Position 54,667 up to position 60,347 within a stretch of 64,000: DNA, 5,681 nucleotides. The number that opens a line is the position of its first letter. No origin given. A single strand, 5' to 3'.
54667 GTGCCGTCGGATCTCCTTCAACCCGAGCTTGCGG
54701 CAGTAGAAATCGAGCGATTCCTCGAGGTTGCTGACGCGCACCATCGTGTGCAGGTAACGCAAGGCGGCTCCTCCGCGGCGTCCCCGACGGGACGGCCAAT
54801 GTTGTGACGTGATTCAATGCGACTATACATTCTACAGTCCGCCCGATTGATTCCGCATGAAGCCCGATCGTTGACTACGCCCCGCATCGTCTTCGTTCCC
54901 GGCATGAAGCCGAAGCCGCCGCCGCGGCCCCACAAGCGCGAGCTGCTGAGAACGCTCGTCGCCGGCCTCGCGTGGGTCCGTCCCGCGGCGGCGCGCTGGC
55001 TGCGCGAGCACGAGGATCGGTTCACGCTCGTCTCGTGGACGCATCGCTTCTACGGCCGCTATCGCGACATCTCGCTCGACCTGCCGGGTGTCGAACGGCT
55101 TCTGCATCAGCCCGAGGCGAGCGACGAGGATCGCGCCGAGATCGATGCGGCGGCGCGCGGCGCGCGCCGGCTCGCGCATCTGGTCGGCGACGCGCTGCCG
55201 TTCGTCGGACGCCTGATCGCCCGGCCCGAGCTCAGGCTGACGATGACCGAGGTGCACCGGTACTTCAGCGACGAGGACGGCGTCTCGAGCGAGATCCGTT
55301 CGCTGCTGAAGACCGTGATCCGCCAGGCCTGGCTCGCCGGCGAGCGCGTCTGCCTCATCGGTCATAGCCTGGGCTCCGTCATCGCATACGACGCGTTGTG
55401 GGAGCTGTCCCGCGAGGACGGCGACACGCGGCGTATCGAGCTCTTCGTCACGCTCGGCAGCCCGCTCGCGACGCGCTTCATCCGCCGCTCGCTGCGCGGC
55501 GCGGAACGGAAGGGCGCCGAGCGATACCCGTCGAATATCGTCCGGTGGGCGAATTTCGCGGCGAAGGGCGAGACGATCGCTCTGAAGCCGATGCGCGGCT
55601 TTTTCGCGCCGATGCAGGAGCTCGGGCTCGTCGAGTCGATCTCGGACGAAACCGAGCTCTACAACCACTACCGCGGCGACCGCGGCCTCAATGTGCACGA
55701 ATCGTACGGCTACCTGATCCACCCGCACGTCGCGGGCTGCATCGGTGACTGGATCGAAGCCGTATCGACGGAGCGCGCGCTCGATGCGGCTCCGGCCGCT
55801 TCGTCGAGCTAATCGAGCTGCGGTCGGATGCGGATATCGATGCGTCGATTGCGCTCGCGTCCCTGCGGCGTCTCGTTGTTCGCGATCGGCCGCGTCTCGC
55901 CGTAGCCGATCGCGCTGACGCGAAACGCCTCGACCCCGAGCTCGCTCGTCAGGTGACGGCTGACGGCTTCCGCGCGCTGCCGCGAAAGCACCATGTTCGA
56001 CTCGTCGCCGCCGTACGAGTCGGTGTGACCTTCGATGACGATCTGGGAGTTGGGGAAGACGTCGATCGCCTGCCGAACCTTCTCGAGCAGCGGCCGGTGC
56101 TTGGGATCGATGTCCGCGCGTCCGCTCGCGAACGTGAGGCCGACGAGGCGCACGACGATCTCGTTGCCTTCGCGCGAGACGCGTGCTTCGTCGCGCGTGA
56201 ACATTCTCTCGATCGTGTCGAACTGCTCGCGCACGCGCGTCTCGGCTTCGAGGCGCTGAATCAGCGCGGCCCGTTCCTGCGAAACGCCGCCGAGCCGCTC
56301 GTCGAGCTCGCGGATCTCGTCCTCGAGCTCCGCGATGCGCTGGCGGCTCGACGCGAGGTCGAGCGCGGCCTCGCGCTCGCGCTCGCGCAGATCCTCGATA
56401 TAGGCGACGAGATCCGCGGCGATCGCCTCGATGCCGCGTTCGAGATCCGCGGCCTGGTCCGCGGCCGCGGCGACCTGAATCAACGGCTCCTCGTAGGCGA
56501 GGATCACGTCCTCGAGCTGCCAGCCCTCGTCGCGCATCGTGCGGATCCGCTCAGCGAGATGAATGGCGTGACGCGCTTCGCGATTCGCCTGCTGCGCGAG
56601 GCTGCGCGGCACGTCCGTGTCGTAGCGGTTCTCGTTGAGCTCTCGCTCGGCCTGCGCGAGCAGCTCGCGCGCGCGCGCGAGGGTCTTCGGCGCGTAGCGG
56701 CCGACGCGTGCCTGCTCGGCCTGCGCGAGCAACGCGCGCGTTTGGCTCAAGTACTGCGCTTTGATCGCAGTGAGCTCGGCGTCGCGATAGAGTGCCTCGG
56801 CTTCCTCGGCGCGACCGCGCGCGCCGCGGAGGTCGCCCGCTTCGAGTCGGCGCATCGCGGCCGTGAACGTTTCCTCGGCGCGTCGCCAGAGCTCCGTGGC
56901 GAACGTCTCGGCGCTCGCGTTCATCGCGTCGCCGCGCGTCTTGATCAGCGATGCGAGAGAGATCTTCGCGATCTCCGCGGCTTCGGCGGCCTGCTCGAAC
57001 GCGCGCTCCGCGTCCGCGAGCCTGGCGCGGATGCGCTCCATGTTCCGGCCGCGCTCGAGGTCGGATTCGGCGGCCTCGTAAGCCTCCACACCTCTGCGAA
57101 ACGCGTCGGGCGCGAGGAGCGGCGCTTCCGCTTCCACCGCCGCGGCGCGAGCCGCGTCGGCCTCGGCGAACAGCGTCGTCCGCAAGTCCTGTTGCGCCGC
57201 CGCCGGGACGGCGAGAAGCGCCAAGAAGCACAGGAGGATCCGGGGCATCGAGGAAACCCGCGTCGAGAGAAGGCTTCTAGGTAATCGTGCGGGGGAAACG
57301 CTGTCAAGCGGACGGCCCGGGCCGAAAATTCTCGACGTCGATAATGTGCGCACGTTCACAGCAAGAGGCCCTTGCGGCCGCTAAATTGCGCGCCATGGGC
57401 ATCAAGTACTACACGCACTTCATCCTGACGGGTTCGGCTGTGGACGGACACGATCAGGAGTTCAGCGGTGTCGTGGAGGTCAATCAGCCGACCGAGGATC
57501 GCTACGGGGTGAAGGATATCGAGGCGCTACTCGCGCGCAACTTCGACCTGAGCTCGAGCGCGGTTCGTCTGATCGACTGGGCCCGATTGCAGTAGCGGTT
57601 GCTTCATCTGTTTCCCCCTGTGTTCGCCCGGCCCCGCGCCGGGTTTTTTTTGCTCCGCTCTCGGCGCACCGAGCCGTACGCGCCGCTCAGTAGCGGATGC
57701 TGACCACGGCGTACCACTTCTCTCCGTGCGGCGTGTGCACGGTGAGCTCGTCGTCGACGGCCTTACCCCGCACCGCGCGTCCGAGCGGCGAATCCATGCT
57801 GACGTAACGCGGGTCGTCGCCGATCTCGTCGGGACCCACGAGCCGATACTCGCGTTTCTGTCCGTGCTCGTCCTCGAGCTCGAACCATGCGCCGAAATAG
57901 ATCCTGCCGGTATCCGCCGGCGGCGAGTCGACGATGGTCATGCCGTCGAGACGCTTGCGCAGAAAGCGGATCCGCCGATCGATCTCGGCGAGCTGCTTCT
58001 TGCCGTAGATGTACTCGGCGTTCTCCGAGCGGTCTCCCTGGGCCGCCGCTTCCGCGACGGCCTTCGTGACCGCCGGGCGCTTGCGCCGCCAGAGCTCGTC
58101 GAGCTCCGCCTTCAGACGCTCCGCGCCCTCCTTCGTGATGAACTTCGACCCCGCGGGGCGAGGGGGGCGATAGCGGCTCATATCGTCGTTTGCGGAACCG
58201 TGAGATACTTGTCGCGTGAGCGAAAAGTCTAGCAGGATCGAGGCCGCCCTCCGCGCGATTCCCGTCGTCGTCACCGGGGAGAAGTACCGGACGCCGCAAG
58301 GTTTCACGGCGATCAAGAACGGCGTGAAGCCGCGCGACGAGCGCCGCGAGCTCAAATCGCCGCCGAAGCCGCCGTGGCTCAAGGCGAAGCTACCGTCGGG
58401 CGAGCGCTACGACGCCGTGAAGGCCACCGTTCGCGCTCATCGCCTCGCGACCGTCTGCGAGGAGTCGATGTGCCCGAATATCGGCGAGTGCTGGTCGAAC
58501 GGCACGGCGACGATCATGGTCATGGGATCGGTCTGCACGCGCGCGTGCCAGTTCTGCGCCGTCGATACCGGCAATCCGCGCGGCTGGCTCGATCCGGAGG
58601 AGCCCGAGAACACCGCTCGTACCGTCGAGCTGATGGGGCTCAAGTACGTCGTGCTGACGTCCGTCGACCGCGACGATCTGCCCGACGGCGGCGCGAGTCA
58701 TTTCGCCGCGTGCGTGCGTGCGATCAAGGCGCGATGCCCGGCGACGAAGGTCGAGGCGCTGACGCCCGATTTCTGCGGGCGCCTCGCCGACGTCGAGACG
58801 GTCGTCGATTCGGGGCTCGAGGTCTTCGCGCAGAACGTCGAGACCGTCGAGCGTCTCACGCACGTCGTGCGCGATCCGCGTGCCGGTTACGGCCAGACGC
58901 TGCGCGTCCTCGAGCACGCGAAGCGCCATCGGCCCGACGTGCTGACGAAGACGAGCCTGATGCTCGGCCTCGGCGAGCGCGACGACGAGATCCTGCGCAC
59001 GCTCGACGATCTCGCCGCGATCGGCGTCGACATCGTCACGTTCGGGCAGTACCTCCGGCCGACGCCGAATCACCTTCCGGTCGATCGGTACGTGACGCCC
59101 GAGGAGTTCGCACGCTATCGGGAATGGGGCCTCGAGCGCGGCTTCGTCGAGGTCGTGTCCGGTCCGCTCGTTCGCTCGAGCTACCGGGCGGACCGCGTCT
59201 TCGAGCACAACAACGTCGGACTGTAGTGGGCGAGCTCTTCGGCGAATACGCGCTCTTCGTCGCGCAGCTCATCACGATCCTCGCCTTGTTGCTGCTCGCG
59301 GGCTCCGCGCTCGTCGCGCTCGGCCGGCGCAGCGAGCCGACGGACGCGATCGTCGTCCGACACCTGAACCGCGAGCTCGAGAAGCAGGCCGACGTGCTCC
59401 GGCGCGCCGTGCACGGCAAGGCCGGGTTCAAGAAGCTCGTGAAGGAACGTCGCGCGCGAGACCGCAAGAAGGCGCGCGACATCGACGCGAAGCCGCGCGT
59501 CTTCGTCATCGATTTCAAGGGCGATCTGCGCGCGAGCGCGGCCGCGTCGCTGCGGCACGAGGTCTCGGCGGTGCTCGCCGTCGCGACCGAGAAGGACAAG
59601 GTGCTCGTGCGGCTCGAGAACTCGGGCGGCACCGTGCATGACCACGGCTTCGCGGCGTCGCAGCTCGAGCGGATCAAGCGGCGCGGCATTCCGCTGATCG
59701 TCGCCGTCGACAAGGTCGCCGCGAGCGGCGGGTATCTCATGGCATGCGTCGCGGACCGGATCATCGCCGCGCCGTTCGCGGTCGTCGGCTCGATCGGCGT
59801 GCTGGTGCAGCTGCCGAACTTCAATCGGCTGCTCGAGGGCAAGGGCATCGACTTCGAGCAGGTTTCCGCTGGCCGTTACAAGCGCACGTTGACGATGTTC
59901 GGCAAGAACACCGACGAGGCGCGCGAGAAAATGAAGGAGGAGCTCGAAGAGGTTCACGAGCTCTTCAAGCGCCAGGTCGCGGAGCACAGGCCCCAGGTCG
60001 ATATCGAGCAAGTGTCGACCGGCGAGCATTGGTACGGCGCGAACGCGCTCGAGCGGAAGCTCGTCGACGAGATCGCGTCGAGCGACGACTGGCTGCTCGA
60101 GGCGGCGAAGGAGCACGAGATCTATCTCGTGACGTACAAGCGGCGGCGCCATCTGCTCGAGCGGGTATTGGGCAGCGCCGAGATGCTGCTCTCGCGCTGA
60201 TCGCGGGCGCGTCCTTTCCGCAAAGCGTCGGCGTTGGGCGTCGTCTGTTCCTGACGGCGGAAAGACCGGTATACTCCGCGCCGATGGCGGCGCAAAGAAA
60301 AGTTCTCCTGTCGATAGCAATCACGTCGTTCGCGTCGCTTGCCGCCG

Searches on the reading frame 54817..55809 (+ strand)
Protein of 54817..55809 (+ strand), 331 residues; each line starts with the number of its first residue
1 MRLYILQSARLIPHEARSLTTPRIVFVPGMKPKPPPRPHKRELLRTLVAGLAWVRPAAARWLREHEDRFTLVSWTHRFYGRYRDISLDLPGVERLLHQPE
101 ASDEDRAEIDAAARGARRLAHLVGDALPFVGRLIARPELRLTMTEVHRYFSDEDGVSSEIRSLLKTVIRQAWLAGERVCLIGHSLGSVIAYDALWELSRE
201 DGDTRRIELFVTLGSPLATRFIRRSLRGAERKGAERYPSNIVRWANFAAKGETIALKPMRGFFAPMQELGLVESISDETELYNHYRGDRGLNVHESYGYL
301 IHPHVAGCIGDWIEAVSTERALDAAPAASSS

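Call 63: search_protein_families(library=pfam, proteins=[window:54817-55809:+], max_evalue=0.001)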
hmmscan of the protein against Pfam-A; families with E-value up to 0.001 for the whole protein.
window:54817-55809:+ (331 aa): 2 families
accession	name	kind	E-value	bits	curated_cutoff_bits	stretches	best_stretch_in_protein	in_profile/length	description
PF12697.13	Abhydrolase_6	-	7.3e-05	24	26.3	1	74-267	20-135/217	Alpha/beta hydrolase family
PF02450.21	LCAT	-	0.00019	21.2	21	1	173-218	118-163/392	Lecithin:cholesterol acyltransferase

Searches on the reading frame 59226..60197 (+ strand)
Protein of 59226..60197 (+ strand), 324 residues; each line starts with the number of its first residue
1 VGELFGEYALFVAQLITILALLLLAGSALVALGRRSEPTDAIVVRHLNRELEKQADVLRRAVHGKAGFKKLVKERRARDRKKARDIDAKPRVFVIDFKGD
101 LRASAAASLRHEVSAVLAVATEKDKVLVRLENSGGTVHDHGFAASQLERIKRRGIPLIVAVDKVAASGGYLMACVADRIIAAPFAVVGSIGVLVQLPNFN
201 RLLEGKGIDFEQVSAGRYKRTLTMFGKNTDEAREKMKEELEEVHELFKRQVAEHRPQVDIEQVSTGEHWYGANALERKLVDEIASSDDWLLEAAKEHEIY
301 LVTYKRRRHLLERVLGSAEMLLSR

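Call 63: search_protein_families(library=pfam, proteins=[window:59226-60197:+], max_evalue=0.001)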
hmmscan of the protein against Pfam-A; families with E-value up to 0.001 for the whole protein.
window:59226-60197:+ (324 aa): 2 families
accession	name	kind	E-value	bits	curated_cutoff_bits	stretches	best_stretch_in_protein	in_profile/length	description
PF01343.23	Peptidase_S49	-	2.4e-45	154.7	24.9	1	151-298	3-152/154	Peptidase family S49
PF08496.15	Peptidase_S49_N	-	3.3e-40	138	27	1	4-147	2-147/147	Peptidase family S49 N-terminal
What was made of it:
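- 59226..60200 (+): sohB-like S49 peptidase, part of the conserved syntenic block. Pfam Peptidase_S49_N and Peptidase_S49 (call 63).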
